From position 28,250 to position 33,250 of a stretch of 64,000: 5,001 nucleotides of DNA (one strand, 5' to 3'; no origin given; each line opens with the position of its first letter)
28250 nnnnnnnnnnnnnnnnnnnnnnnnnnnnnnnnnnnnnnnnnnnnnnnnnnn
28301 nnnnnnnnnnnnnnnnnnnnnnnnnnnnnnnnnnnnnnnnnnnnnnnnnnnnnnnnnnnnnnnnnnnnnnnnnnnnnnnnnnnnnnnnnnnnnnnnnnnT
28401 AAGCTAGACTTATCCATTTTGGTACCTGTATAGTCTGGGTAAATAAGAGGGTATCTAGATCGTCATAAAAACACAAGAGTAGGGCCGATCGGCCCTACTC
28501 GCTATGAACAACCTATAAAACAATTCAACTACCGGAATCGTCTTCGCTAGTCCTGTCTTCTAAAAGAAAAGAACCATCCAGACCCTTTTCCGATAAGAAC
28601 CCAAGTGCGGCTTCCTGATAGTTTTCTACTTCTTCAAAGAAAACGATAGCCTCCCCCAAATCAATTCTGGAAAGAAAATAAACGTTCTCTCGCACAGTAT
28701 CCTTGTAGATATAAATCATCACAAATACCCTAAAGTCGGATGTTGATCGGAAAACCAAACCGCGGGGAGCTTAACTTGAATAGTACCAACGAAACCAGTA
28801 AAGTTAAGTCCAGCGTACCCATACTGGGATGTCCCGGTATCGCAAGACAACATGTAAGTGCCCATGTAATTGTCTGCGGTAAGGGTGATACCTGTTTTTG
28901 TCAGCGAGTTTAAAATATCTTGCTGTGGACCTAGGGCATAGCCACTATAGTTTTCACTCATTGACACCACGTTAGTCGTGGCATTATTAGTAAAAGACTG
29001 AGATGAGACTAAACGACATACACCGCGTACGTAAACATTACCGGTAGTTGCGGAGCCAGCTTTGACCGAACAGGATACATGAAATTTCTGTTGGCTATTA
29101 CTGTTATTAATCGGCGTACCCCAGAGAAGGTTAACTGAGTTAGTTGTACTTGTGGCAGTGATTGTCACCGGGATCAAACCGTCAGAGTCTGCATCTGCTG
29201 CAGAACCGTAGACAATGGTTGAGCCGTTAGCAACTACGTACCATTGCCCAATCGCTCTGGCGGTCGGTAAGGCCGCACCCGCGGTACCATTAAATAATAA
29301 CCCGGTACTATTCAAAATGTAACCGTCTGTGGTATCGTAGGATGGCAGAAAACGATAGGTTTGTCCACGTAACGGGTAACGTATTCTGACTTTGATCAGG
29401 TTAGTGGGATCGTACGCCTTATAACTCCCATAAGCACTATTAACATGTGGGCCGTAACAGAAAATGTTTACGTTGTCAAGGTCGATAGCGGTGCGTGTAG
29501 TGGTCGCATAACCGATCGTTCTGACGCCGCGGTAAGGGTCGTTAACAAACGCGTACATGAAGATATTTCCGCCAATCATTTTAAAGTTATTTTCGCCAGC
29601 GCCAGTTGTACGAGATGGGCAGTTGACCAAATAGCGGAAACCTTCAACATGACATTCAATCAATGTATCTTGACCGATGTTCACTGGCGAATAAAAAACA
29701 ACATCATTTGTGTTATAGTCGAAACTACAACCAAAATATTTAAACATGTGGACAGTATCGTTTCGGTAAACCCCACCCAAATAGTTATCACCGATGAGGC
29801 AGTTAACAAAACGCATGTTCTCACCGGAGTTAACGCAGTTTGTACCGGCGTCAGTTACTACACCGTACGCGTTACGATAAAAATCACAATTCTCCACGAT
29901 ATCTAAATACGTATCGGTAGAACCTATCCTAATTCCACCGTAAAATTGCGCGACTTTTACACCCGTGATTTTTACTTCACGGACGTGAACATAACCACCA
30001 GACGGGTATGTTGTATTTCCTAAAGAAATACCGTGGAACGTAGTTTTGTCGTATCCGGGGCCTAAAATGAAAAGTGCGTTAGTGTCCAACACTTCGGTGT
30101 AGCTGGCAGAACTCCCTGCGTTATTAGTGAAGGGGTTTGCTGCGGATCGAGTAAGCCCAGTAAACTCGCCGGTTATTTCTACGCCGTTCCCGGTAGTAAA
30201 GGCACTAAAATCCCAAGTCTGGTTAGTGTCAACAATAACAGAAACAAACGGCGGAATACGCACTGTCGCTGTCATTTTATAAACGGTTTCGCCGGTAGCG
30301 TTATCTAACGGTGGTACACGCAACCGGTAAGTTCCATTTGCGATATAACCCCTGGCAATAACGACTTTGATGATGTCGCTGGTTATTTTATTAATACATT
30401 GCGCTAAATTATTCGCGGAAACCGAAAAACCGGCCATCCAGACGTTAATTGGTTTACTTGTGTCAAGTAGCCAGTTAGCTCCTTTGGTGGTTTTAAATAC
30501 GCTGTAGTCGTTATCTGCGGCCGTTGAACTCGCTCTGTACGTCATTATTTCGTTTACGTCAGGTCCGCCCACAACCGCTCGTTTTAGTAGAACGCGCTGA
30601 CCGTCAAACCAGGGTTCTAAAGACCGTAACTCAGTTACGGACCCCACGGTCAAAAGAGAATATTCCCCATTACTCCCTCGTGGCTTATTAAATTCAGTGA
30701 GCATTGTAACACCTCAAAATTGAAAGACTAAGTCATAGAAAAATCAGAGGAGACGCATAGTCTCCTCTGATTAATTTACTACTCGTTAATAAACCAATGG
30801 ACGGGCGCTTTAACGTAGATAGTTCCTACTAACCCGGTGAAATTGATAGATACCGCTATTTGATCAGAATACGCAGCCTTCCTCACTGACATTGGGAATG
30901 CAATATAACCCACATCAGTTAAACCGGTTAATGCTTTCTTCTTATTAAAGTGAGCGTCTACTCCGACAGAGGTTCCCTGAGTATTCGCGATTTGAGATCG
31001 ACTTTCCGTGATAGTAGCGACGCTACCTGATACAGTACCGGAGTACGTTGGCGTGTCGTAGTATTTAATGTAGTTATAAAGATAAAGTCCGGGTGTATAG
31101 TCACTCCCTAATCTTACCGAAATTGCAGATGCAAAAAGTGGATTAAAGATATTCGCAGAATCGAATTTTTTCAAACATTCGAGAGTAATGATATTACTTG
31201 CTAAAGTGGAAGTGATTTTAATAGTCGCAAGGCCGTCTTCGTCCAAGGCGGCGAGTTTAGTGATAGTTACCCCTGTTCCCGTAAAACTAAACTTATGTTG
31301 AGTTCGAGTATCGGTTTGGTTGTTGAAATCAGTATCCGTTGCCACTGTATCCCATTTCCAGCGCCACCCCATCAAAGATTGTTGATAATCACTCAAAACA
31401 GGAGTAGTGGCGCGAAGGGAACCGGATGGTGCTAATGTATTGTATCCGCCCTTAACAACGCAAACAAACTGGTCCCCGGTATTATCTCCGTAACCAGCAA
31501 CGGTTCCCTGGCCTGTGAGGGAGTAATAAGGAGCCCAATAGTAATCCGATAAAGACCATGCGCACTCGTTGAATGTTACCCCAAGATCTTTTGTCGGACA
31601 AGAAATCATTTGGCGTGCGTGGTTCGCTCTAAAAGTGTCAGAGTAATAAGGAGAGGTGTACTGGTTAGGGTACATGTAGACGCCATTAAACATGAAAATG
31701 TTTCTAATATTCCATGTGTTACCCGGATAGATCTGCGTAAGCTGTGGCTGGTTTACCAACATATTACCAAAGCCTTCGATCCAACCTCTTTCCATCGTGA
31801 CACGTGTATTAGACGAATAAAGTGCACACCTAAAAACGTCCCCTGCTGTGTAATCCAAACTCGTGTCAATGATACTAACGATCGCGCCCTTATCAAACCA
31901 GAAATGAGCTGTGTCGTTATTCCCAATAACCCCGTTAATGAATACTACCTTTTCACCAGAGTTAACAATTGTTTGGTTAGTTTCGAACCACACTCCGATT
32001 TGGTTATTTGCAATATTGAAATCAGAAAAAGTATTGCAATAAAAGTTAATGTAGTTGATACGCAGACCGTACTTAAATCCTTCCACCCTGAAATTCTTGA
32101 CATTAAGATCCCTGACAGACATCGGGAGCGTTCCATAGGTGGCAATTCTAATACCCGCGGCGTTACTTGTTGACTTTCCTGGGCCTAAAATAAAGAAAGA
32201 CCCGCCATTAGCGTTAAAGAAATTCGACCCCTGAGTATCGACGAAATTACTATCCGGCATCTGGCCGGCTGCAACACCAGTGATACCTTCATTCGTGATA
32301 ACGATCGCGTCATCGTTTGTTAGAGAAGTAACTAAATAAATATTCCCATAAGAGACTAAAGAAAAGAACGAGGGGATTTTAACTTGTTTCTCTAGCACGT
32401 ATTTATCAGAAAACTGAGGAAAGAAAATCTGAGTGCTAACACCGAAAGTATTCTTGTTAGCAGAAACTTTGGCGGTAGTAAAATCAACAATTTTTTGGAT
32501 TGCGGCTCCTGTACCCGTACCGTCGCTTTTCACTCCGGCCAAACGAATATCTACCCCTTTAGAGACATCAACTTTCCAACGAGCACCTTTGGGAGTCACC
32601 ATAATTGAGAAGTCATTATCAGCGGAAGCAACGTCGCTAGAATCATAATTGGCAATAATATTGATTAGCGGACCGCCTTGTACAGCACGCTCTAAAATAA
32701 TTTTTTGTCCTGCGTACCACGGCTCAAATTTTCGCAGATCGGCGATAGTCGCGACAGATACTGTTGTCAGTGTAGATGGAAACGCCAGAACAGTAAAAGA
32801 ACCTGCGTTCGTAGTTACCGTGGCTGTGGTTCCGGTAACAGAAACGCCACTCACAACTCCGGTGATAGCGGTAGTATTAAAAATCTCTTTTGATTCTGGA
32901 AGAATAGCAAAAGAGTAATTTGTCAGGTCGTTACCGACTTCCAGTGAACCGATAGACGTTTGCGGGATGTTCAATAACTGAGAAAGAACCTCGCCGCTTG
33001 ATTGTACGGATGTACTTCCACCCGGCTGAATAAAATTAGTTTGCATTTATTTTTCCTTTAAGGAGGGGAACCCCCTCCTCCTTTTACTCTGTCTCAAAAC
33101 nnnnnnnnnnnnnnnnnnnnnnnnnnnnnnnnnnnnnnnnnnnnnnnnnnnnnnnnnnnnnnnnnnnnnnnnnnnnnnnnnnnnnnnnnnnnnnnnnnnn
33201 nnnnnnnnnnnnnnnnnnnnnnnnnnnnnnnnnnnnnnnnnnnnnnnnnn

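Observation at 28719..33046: Paralogous spike pair in which one member lacks any anchor domain (likely piggy-back attachment)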

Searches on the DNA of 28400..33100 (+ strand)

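Call 7: search_dna_similar(query=window:28400-33100:+, collection=phages, mode=near, max_rows=25)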
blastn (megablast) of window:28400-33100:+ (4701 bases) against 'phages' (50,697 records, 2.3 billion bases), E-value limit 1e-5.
Records with a match: 12; places in all: 13; records where one place covers at least 80% of the query: 5.
Best place of each record, by identity: 90-95% 5; 80-90% 7.
By first word of the organism name: Klebsiella 6; Serratia 6.
By host as written in the record: Klebsiella pneumoniae 9; Klebsiella pneumoniae K6592 2; - 1.
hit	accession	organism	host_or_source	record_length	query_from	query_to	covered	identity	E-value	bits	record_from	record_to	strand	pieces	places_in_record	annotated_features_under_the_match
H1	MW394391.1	Klebsiella phage vB_KpM_FBKp24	Klebsiella pneumoniae K6592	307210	1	4649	99%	92.2%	0e+0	6580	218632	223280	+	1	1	putative tail fiber protein (x2) | hypothetical protein (x2) | terminator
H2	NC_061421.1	Klebsiella phage vB_KpM_FBKp24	Klebsiella pneumoniae K6592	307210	1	4649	99%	92.2%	0e+0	6580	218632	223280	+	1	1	tail fiber protein | putative tail fiber protein | hypothetical protein | terminator | tail protein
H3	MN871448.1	Serratia phage KpSz_1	Klebsiella pneumoniae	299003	1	4370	93%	91.5%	0e+0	6010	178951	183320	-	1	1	record has no annotation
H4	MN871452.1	Serratia phage KpZh_1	Klebsiella pneumoniae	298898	1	4370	93%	91.5%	0e+0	6010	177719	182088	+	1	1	record has no annotation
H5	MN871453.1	Serratia phage KpZh_LPS_45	Klebsiella pneumoniae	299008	1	4370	93%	91.5%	0e+0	6010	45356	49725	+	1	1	record has no annotation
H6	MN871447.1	Serratia phage KpLz_1_41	Klebsiella pneumoniae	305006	1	4701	54%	89.3%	0e+0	3191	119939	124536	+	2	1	record has no annotation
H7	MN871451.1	Serratia phage KpYy_2_45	Klebsiella pneumoniae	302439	1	4701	54%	89.6%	0e+0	3207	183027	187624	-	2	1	record has no annotation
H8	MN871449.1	Serratia phage KpXa_1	Klebsiella pneumoniae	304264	1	4701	54%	89.5%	0e+0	3191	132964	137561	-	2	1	record has no annotation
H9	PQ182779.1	Klebsiella phage vB_kp_MJ359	Klebsiella pneumoniae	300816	1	2116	40%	87.8%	0e+0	2199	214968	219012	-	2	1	tail spike protein (x2) | tail fiber protein | hypothetical protein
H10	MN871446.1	Klebsiella phage KpLz-2_45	Klebsiella pneumoniae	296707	1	4370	24%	89.4%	0e+0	1405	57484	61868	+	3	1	hypothetical protein (x4)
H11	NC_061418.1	Klebsiella phage KpLz-2_45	Klebsiella pneumoniae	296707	1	4370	24%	89.4%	0e+0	1405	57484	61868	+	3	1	tail fiber protein | hypothetical protein (x2) | tail protein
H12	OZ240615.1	Klebsiella phage vB_KpM_Centimanus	-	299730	4565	4662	2%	85.1%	2e-17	99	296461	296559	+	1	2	EPS depolymerase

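Call 9: get_annotated_region(hit=H1, flank=14000)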
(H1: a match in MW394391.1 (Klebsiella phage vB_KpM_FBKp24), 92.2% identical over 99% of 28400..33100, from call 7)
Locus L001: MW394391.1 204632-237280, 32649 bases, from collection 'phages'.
description: Klebsiella phage vB_KpM_FBKp24, complete genome.
organism: Klebsiella phage vB_KpM_FBKp24 (NCBI taxid 2801834)
taxonomy: Viruses; Duplodnaviria; Heunggongvirae; Uroviricota; Caudoviricetes; Maaswegvirus; Maaswegvirus Kp24
host: Klebsiella pneumoniae K6592; source: -; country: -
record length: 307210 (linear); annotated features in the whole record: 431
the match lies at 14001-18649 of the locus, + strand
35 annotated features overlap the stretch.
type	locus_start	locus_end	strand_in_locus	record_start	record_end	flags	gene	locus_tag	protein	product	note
CDS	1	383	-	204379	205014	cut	-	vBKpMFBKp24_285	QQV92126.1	hypothetical protein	-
CDS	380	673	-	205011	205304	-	-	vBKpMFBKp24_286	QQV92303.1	hypothetical protein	-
CDS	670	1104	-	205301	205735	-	-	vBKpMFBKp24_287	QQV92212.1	hypothetical protein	-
CDS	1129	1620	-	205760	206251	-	-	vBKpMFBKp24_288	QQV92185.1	hypothetical protein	-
CDS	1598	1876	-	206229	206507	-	-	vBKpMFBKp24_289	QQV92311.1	hypothetical protein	-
CDS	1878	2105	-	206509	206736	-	-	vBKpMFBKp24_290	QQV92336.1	hypothetical protein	-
CDS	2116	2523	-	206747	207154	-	-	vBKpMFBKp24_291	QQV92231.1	hypothetical protein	-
CDS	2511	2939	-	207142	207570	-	-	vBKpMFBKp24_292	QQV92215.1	hypothetical protein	-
CDS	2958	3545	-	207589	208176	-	-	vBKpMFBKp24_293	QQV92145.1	deoxyuridine 5'-triphosphate nucleotidohydrolase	-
CDS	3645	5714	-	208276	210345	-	-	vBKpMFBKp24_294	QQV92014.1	bifunctional tail protein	-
CDS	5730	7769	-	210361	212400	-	-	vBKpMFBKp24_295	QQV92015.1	bifunctional tail protein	-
regulatory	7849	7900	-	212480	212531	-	-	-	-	terminator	-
CDS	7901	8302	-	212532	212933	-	-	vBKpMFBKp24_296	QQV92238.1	hypothetical protein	-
CDS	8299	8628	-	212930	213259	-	-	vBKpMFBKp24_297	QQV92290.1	hypothetical protein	-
CDS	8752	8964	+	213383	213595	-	-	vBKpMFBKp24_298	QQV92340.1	hypothetical protein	-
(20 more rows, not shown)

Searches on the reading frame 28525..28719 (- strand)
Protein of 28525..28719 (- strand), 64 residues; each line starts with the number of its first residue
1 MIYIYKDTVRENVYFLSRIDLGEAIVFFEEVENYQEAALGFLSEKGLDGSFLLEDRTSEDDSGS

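Call 14: search_protein_families(library=pfam, proteins=[window:28525-28719:-], max_evalue=0.01)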
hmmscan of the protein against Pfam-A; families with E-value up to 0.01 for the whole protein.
window:28525-28719:- (64 aa): 0 families

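Call 16: search_protein_families(library=phrogs, proteins=[window:28525-28719:-], max_evalue=0.01)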
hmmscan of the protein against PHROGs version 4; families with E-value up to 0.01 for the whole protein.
window:28525-28719:- (64 aa): 0 families

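Call 41: search_dna_similar(query=window:28528-28719:-, collection=phages, mode=protein, max_evalue=10, max_rows=40)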
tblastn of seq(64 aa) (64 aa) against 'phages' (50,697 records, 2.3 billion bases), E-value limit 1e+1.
Records with a match: 10; places in all: 10; records where one place covers at least 80% of the query: 9.
Best place of each record, by identity: >=99% 6; 80-90% 2; <60% 2.
By first word of the organism name: Serratia 6; Klebsiella 3; Bacteriophage 1.
By host as written in the record: Klebsiella pneumoniae 7; Klebsiella pneumoniae K6592 2; - 1.
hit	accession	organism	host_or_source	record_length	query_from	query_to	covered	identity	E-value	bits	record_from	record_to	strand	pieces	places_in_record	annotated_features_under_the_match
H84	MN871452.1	Serratia phage KpZh_1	Klebsiella pneumoniae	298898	1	64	100%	100.0%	3e-34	127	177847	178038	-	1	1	record has no annotation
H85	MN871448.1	Serratia phage KpSz_1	Klebsiella pneumoniae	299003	1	64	100%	100.0%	3e-34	127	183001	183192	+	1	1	record has no annotation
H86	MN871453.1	Serratia phage KpZh_LPS_45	Klebsiella pneumoniae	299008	1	64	100%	100.0%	3e-34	127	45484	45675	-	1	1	record has no annotation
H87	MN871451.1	Serratia phage KpYy_2_45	Klebsiella pneumoniae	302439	1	64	100%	100.0%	3e-34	127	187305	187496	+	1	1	record has no annotation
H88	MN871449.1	Serratia phage KpXa_1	Klebsiella pneumoniae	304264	1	64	100%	100.0%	3e-34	127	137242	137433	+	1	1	record has no annotation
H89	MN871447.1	Serratia phage KpLz_1_41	Klebsiella pneumoniae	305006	1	64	100%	100.0%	3e-34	127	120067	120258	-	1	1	record has no annotation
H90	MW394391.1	Klebsiella phage vB_KpM_FBKp24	Klebsiella pneumoniae K6592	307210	1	64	100%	89.1%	1e-29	114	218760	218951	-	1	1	hypothetical protein | putative tail fiber protein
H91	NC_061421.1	Klebsiella phage vB_KpM_FBKp24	Klebsiella pneumoniae K6592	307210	1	64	100%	89.1%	1e-29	114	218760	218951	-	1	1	hypothetical protein | putative tail fiber protein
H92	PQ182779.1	Klebsiella phage vB_kp_MJ359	Klebsiella pneumoniae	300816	1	64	100%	57.8%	1e-15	74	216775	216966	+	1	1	hypothetical protein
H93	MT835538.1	Bacteriophage sp.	human fecal samples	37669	22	63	66%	35.7%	4e+0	30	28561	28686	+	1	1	record has no annotation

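Call 63: find_homologous_proteins(query=window:28528-28719:-, max_evalue=10)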
Query seq(64 aa) (64 aa): 2 proteins with E <= 10 among 2 candidates.
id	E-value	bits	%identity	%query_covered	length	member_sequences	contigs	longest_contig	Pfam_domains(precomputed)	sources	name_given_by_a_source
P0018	2.8e-28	114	89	100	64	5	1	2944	-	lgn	-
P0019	1.7e-16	77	67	94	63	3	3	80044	-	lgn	-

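Call 77: search_protein_representatives(alignment_id=A3)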
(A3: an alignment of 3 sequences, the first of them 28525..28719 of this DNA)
Query: 3 sequences, 64 profile positions. Proteins with E-value up to 0.001 (for the whole library): 1; up to 1e-10: 1; up to 1e-30: 1. The best 1 are listed.
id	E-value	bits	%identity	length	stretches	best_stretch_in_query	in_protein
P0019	2.7e-35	136.3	-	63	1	1-64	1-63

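Call 102: predict_structure(alignment_id=A3)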
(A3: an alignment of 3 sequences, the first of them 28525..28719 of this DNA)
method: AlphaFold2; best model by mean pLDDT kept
length: 64 residues; sequences in the alignment: 3
mean_pLDDT: 74.4   pTM: 0.50
mean pLDDT of the five models: 74.4, 72.4, 68.9, 60.9, 56.4
residues with pLDDT >= 90: 0; 70-90: 46; 50-70: 16; < 50: 2
segments of 3 or more residues with pLDDT < 50: none
pLDDT, mean of each block of 10 residues (from residue 1): 82 81 76 83 74 61 47
secondary structure, 60 per line:
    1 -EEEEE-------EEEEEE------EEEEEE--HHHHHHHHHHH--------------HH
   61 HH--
elements in order: E2-6 E14-19 E26-31 H34-44 H59-62

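Call 109: fold_search(model_id=the predicted structure, library=viral)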
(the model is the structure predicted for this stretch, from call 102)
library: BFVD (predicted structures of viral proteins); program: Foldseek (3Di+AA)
matches with E <= 10: 902; with E <= 0.001: 1
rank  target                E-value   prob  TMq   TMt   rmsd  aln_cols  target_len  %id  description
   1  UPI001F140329         6.9e-08  1.00  0.51  0.51   5.8        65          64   88  (no name look-up for this kind of identifier)
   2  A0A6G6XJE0            2.1e-01  0.92  0.53  0.59   3.0        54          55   20  (no name in the UniProt tables at hand)
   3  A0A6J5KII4            2.7e-01  0.33  0.37  0.31  14.2        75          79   11  Uncharacterized protein [uncultured Caudovirales phage]
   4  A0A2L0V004            3.3e-01  0.57  0.40  0.43   3.5        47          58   30  Uncharacterized protein [Agrobacterium phage Atu_ph07]
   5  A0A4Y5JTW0            3.5e-01  0.57  0.37  0.41   4.9        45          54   13  Uncharacterized protein [Pseudomonas phage vB_PaeM_PA5oct]
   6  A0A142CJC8            3.5e-01  0.18  0.32  0.07  12.3        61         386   13  (no name in the UniProt tables at hand)
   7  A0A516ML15            4.0e-01  0.51  0.45  0.11   4.6        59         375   20  (no name in the UniProt tables at hand)
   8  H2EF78                4.9e-01  0.54  0.41  0.45   4.3        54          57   11  Putative AAA family ATPase [Moumouvirus sp. 'Monve']
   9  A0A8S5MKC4            5.3e-01  0.60  0.48  0.40   3.1        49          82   18  Uncharacterized protein [Siphoviridae sp. ctrpg19]
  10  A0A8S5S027            5.6e-01  0.60  0.43  0.46   3.6        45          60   16  Uncharacterized protein [Podoviridae sp. ct8Lf7]
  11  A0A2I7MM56            5.6e-01  0.16  0.32  0.24   8.1        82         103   10  (no name in the UniProt tables at hand)
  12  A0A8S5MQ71            5.6e-01  0.15  0.33  0.31  10.1        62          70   18  Lsr2 [Podoviridae sp. ctUS21]
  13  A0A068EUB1            6.0e-01  0.77  0.53  0.66   3.2        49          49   12  Uncharacterized protein [Bacillus phage CP-51]
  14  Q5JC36                6.0e-01  0.60  0.53  0.54   6.4        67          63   12  EBNA-1-like protein (Fragment) [Epstein-Barr virus (strain GD1)]
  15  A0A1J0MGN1            6.0e-01  0.35  0.42  0.41   4.2        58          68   10  (no name in the UniProt tables at hand)
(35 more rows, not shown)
